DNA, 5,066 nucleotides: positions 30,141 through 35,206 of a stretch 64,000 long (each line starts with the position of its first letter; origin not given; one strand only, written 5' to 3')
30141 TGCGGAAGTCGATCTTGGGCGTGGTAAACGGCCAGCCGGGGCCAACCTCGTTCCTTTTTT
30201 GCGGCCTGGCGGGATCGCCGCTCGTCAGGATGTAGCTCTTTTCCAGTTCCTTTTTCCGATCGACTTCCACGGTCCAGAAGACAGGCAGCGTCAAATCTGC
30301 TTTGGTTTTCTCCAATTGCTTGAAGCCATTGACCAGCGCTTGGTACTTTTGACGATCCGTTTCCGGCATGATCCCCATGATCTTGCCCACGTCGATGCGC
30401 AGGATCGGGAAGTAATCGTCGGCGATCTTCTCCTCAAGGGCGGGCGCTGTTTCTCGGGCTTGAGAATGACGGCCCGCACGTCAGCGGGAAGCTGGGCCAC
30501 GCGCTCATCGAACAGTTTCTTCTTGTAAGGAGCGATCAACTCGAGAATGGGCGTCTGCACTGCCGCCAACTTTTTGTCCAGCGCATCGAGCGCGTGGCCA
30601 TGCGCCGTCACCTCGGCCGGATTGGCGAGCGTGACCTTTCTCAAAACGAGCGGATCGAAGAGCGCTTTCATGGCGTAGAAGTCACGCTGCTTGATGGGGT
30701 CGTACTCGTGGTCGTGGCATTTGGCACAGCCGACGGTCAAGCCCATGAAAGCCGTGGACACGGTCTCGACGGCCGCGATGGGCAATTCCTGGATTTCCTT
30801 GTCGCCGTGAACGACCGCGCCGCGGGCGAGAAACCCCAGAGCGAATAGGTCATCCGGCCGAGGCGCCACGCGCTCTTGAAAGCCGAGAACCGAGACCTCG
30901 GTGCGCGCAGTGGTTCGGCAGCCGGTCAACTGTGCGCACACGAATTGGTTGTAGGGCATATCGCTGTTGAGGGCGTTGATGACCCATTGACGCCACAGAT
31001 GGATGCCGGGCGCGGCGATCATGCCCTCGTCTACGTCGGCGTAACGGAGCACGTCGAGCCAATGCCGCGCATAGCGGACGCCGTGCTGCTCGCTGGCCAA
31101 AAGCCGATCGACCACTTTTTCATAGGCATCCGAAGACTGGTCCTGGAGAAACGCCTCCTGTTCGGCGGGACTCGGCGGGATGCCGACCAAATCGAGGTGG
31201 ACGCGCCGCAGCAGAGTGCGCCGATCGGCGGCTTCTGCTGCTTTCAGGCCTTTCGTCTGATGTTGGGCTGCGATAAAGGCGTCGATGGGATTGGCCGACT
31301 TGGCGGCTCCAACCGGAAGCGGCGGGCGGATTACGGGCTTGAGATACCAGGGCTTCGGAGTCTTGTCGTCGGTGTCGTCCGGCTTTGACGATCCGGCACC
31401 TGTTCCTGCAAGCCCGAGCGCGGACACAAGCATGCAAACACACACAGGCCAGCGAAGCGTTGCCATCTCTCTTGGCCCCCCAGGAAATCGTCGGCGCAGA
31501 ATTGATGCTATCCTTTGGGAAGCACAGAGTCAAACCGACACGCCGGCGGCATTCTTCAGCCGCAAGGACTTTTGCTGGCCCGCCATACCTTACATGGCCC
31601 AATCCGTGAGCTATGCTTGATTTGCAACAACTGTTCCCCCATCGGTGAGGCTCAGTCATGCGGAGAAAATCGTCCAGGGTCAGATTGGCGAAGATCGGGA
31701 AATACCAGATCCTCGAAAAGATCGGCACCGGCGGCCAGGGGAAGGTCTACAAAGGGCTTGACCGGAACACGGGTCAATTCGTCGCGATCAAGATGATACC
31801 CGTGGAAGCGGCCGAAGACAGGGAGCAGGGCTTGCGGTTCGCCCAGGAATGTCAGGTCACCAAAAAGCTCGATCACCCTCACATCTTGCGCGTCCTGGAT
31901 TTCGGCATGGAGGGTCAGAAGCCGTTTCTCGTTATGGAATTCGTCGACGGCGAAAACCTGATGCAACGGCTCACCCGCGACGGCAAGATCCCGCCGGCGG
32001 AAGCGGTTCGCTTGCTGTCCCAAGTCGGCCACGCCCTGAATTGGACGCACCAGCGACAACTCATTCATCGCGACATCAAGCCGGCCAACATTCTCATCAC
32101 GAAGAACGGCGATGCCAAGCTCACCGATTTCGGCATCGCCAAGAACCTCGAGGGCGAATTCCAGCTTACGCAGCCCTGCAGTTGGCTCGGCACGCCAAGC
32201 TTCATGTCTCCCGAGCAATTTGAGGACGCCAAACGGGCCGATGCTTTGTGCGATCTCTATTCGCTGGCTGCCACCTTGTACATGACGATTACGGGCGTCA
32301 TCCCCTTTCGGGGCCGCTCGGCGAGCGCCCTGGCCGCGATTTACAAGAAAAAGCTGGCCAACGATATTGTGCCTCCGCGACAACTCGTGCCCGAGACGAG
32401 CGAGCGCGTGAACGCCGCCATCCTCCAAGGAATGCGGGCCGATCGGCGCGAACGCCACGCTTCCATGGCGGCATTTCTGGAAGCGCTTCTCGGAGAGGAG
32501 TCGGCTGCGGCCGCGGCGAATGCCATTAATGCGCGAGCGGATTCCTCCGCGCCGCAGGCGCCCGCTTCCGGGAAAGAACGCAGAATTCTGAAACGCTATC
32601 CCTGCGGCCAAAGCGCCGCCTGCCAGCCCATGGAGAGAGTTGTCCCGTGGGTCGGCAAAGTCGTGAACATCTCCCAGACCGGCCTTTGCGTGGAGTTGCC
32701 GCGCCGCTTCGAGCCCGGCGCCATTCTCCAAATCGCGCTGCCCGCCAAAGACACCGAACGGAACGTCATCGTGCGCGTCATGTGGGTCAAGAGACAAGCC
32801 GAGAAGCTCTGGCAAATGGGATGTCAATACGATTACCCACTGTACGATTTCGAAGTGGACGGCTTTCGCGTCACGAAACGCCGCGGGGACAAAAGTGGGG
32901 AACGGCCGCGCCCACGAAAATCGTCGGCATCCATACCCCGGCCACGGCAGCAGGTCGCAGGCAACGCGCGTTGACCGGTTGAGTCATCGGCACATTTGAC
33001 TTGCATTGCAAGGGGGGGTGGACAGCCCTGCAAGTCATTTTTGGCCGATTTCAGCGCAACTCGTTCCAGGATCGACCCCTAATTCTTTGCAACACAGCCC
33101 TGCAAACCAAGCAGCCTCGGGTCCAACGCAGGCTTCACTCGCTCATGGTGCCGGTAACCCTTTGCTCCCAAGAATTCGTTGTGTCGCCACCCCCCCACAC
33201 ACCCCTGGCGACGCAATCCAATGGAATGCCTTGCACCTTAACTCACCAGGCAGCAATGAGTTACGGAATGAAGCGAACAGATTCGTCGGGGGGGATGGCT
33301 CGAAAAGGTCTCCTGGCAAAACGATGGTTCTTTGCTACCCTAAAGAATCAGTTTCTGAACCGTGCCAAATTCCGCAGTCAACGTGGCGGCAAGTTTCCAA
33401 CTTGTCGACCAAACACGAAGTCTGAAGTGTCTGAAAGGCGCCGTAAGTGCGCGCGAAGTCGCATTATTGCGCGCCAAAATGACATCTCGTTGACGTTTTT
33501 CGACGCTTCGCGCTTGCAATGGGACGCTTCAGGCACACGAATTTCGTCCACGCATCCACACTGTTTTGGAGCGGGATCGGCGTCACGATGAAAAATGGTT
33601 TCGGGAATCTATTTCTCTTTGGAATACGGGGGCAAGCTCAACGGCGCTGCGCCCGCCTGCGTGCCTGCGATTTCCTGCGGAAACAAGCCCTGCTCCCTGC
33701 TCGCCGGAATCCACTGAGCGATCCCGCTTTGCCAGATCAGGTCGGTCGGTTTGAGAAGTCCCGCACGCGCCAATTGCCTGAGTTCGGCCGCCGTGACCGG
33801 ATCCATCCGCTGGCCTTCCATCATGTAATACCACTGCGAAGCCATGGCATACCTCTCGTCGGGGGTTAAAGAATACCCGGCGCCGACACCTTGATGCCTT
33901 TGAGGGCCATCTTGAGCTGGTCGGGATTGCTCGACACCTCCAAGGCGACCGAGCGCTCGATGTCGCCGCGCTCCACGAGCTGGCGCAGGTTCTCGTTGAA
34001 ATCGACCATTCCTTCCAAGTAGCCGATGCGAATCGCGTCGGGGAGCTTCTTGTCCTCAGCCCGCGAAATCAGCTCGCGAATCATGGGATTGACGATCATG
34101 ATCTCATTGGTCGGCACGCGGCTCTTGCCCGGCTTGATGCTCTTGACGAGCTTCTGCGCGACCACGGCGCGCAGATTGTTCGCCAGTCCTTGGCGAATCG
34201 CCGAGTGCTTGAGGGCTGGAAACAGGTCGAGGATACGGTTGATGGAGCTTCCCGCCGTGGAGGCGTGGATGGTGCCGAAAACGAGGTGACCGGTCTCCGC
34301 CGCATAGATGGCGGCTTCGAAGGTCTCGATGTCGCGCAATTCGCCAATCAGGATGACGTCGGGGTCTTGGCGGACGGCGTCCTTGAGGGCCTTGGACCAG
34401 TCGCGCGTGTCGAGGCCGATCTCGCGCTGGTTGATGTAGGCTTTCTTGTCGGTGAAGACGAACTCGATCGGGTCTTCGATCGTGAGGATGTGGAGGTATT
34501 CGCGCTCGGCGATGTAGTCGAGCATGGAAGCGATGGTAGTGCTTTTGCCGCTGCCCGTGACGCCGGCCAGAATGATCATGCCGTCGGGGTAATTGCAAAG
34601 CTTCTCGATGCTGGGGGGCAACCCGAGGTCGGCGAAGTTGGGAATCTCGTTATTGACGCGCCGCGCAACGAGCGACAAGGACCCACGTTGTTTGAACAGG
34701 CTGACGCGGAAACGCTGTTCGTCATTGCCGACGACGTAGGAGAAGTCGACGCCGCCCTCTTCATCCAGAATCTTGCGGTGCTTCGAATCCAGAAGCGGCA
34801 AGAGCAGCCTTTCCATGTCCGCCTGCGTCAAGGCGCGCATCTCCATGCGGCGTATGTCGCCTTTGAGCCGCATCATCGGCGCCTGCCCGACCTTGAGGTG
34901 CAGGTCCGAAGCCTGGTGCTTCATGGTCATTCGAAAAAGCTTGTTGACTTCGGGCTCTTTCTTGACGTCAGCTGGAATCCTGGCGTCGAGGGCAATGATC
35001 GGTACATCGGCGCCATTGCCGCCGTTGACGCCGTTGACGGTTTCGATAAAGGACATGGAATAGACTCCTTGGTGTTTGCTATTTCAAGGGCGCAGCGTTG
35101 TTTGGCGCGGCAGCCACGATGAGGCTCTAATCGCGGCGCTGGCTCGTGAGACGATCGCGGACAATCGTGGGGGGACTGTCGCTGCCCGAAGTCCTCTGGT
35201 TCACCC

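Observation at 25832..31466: Tightly packed minus-strand string: DUF1549/1553, DUF1501, class III cyclase with nuclease-like N-domain, SAM methyltransferase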

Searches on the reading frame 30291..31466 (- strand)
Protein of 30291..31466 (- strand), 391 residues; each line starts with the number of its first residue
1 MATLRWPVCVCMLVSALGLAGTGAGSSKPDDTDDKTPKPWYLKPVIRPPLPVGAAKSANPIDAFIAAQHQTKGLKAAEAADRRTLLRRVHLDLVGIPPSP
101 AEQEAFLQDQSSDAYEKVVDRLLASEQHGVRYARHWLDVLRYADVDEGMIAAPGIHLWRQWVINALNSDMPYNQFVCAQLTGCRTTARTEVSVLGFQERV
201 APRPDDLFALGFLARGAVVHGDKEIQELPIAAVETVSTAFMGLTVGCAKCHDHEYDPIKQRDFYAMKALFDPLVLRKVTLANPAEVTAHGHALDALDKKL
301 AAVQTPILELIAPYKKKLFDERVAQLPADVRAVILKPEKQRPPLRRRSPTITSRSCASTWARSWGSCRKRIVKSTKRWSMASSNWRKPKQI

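Call 4: search_protein_families(library=pfam, proteins=[window:30291-31466:-], max_evalue=0.1)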
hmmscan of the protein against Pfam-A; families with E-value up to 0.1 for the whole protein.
window:30291-31466:- (391 aa): 1 family
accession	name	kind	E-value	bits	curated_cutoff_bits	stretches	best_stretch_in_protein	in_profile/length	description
PF07583.16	PSCyt2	-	1.5e-67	228.1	29.8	1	60-272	1-206/209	Protein of unknown function (DUF1549)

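Call 5: search_protein_families(library=ncbifam, proteins=[window:30291-31466:-], max_evalue=0.1)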
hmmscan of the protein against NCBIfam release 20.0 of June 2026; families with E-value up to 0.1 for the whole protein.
window:30291-31466:- (391 aa): 0 families

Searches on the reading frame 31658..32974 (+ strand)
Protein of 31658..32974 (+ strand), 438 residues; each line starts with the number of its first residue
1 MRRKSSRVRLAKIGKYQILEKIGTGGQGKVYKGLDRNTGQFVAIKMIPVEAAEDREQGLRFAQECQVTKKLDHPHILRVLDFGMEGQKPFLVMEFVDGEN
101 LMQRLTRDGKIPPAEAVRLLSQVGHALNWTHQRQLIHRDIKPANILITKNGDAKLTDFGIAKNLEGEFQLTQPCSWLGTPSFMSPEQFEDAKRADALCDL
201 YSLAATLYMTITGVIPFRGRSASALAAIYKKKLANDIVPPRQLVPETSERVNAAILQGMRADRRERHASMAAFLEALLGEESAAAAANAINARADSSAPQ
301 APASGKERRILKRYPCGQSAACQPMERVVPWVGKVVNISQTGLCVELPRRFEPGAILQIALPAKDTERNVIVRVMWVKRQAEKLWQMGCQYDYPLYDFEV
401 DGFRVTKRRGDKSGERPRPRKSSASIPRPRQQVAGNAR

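Call 34: search_protein_families(library=pfam, proteins=[window:31658-32974:+], max_evalue=0.001)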
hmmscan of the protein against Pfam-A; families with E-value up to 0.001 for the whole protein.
window:31658-32974:+ (438 aa): 6 families
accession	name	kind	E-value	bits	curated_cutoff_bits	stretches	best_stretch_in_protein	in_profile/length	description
PF00069.31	Pkinase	-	1.4e-53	182.4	31.7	1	16-251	1-236/263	Protein kinase domain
PF07714.23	PK_Tyr_Ser-Thr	-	1.2e-33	116.9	23.1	1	17-266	2-248/258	Protein tyrosine and serine/threonine kinase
PF07238.19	PilZ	-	4.7e-09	37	22.5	1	312-391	6-85/102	PilZ domain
PF01636.29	APH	-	3.7e-08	33.9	23.2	0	53-132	32-109/239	Phosphotransferase enzyme family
PF03109.22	ABC1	-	7e-08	32.3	22.9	1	87-170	141-223/244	ABC1 atypical kinase-like domain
PF06293.20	Kdo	-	0.00071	19.5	21.3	0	84-152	88-156/207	Lipopolysaccharide kinase (Kdo/WaaP) family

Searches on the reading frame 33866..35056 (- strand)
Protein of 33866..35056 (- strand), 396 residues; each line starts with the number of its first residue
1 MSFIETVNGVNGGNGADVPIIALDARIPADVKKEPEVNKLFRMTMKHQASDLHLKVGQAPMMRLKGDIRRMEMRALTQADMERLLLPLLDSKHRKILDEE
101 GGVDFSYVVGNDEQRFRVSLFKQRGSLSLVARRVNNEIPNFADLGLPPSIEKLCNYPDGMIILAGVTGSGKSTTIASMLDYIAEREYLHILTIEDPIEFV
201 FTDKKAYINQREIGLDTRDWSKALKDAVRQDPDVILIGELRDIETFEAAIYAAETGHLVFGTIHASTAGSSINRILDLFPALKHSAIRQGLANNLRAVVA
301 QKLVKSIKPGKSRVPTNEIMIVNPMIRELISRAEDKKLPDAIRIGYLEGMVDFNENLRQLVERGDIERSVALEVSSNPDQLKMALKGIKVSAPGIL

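Call 34: search_protein_families(library=pfam, proteins=[window:33866-35056:-], max_evalue=0.001)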
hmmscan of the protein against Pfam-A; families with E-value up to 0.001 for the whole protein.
window:33866-35056:- (396 aa): 1 family
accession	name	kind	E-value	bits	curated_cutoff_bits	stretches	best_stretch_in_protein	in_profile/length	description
PF00437.27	T2SSE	-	1.7e-43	149.1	24.9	1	34-312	9-286/370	Type II/IV secretion system protein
